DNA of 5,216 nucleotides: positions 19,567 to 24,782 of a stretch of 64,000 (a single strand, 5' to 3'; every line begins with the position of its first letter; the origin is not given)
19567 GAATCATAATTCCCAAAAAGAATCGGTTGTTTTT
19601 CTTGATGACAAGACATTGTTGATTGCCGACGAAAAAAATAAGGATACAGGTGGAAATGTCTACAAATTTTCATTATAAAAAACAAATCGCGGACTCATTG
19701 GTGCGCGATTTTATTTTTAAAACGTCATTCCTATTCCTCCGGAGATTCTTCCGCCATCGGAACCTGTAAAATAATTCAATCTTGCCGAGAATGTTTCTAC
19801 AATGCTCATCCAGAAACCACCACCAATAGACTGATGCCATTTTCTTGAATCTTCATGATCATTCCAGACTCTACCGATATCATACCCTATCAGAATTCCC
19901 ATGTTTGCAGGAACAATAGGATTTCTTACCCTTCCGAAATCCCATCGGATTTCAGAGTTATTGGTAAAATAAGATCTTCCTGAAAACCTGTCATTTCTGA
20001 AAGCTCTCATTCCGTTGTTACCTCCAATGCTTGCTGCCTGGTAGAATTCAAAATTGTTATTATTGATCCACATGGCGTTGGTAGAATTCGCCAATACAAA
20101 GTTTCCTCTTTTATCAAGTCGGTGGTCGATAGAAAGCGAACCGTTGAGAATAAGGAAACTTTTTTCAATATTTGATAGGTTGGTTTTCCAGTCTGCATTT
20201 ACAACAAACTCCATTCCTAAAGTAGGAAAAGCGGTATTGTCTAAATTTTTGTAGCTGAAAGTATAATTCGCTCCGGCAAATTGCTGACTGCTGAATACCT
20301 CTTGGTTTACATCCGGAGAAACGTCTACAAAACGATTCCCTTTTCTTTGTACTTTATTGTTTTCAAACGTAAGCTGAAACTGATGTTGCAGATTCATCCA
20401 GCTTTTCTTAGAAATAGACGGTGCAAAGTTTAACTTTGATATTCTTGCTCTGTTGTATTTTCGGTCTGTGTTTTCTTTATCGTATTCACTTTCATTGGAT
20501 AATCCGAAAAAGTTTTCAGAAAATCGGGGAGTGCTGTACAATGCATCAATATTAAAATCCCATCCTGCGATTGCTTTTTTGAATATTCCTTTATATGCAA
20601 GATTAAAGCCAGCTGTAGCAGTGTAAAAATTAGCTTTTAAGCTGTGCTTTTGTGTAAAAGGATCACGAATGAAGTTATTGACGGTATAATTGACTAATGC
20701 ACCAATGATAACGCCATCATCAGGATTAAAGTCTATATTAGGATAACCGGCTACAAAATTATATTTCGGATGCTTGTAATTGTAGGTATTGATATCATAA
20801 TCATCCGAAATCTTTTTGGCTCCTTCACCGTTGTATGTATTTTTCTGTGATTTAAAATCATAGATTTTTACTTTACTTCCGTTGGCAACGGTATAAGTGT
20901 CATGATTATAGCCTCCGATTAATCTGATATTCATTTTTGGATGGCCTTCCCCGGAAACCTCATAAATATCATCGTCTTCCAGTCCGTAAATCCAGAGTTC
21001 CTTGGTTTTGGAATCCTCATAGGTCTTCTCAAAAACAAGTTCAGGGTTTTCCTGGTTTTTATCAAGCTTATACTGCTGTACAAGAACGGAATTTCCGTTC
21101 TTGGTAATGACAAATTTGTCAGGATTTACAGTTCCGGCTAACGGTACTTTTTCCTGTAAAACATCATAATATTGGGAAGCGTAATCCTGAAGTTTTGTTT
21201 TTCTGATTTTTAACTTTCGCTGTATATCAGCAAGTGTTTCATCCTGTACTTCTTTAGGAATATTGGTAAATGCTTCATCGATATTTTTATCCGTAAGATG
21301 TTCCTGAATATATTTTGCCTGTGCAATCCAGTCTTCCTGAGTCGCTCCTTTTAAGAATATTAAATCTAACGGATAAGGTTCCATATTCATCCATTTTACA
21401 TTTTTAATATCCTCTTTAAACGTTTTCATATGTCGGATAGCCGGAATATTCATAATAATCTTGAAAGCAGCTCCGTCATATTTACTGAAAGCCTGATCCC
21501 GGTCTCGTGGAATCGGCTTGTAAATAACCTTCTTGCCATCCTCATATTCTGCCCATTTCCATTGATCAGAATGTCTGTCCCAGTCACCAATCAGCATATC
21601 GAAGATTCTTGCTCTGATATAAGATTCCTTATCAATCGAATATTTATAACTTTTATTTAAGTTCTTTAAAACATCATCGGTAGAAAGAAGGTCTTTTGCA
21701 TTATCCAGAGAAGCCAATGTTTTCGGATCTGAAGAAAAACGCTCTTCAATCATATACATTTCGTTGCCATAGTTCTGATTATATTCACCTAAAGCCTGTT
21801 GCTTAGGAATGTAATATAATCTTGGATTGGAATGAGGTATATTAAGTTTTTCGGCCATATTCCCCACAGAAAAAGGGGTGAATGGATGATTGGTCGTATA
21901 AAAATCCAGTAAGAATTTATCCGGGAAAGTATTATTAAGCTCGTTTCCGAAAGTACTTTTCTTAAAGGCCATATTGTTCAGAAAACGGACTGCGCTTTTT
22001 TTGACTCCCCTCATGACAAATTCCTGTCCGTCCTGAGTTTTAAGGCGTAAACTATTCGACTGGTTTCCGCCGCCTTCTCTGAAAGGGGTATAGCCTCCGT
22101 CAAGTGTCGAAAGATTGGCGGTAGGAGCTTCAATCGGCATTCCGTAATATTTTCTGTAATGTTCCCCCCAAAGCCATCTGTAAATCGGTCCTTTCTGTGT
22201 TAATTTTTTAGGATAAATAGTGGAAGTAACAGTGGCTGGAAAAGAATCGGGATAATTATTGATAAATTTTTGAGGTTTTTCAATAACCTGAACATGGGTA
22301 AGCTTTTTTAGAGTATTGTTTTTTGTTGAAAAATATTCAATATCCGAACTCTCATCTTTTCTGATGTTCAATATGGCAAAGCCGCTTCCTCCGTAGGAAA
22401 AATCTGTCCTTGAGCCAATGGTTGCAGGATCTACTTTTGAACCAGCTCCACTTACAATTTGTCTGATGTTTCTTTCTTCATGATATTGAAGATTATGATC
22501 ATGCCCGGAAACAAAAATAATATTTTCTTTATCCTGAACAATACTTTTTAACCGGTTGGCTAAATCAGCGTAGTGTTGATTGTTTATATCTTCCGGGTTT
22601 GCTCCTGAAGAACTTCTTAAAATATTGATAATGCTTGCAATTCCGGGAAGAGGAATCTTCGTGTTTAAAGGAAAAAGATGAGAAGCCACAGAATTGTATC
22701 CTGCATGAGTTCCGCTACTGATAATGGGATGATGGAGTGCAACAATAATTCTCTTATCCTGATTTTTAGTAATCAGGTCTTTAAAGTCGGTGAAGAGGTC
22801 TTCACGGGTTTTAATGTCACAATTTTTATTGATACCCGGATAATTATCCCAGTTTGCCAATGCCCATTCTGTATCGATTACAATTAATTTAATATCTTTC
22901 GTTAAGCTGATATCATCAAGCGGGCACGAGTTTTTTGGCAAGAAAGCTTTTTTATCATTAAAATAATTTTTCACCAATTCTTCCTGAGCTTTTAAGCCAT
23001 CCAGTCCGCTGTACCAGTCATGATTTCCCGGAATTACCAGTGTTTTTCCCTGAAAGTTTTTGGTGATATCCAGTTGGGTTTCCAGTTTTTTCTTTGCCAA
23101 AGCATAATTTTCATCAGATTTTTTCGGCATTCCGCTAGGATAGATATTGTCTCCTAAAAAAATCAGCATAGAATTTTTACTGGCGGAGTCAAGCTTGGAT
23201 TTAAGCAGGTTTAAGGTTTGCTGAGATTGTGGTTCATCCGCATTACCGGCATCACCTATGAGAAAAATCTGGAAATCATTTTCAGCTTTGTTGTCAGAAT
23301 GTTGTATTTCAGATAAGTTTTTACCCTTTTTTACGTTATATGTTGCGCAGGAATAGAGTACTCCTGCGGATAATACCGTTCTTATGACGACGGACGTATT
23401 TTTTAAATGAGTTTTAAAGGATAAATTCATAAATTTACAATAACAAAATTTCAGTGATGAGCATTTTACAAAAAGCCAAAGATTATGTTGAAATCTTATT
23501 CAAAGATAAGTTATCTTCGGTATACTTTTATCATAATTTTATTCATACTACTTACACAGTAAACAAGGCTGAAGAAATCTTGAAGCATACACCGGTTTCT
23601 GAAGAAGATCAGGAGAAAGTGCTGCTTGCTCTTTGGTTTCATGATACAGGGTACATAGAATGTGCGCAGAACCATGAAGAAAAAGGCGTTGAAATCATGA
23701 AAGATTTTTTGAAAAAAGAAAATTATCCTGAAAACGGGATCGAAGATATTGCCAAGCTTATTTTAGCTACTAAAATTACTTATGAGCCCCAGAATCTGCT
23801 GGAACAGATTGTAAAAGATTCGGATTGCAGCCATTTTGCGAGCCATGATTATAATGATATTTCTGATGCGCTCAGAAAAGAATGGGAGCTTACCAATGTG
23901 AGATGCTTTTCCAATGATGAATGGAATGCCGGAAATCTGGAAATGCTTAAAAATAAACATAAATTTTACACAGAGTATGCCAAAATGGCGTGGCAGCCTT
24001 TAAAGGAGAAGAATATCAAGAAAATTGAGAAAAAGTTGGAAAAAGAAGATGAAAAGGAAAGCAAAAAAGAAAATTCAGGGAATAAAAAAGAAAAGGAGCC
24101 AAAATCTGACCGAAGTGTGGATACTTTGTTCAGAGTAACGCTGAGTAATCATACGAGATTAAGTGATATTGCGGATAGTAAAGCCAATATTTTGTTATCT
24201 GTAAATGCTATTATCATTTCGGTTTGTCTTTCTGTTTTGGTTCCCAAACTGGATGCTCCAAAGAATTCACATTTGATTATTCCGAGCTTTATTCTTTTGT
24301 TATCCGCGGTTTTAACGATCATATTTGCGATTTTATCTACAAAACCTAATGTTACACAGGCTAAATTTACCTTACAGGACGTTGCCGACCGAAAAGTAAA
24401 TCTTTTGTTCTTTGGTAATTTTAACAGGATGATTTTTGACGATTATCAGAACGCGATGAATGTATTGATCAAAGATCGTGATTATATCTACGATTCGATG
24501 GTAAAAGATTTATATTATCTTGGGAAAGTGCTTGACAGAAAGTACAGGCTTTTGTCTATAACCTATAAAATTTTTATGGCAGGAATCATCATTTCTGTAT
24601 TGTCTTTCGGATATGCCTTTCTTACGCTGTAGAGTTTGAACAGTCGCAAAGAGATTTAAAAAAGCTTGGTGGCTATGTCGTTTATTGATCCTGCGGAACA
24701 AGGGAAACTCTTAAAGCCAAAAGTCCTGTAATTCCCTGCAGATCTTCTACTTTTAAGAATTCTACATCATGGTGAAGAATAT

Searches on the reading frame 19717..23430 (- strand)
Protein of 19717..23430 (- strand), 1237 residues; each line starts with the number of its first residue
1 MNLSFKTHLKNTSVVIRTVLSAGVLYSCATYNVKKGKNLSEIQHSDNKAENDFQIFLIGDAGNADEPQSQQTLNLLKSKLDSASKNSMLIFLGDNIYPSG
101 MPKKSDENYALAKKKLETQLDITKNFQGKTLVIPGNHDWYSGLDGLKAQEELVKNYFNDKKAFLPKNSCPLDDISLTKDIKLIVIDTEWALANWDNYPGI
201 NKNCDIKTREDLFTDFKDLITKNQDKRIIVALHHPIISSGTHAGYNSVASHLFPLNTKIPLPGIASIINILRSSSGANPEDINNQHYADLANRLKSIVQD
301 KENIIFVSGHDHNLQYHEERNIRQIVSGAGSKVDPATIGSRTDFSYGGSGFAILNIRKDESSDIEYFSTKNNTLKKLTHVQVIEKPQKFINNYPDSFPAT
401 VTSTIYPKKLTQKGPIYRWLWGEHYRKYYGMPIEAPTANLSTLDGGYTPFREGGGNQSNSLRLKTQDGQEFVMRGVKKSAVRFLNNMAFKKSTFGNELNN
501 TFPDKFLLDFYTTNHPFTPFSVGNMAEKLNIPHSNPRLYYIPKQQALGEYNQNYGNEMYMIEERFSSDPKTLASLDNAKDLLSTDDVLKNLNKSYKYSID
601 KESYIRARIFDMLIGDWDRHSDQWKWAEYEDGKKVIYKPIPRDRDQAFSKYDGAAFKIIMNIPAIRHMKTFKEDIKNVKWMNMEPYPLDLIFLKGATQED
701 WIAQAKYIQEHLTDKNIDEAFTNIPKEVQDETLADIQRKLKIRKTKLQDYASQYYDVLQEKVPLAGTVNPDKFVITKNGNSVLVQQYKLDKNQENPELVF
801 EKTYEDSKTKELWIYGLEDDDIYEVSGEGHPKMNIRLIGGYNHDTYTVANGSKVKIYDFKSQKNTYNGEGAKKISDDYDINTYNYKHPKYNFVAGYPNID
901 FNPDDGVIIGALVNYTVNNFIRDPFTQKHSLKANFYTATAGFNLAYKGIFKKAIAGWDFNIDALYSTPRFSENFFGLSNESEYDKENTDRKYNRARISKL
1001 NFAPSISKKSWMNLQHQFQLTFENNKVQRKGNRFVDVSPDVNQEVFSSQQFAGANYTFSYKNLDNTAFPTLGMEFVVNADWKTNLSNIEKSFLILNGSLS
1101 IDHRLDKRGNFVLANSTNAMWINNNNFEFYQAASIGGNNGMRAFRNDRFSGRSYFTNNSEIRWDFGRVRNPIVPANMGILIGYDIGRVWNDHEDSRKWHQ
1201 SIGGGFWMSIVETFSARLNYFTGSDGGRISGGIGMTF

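Call 74: search_protein_families(library=pfam, proteins=[window:19717-23430:-], max_evalue=0.00001)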
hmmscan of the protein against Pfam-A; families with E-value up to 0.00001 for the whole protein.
window:19717-23430:- (1237 aa): 1 family
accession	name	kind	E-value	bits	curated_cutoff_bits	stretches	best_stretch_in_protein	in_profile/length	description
PF00149.33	Metallophos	-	4.4e-11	44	21.5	1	55-253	3-176/191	Calcineurin-like phosphoesterase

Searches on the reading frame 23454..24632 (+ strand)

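Call 3: search_protein_families(library=pfam, proteins=[window:23454-24632:+], max_evalue=1)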
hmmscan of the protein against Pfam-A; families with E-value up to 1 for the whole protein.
window:23454-24632:+ (392 aa): 5 families
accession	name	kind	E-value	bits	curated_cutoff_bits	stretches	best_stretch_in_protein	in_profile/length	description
PF18967.5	PycTM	-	2.4e-32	112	27.2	1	268-377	3-107/107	Pycsar effector protein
PF01966.28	HD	-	3.3e-09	37.5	22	1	29-126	2-113/116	HD domain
PF20917.2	AsnRS_N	-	0.076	13.8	27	1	168-220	20-72/91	Asparaginal-tRNA synthetase, N-terminal domain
PF24990.1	PAS_13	-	0.16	12.7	27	1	170-217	48-95/143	ERT1/acuK family PAS domain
PF04528.19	Adeno_E4_34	-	0.18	12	27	1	338-390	18-71/146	Adenovirus early E4 34 kDa protein conserved region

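Call 88: search_protein_families(library=padloc, proteins=[window:23454-24632:+], max_evalue=0.01)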
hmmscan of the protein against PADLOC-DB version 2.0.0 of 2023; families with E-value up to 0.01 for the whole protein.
window:23454-24632:+ (392 aa): 8 families
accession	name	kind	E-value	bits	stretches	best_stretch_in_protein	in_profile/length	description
PDLC02364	PycTM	-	3.1e-16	58.2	1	230-383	13-148/160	-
PDLC00700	Effector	-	1.1e-10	39.8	1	240-384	22-163/173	2TM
PDLC02365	PycTM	-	1.8e-10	39.4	1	227-383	6-157/165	-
PDLC02363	PycTM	-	3.8e-10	37.8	1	238-384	21-149/154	-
PDLC00668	Effector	-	2.2e-08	32.2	1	231-388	16-177/184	2TM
PDLC00691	Effector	-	2.4e-06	25.5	1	240-382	21-162/176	2TM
PDLC00692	Effector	-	0.00013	19.9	1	241-379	22-146/167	2TM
PDLC00711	Effector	-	0.0092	14.2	0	240-365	25-138/164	2TM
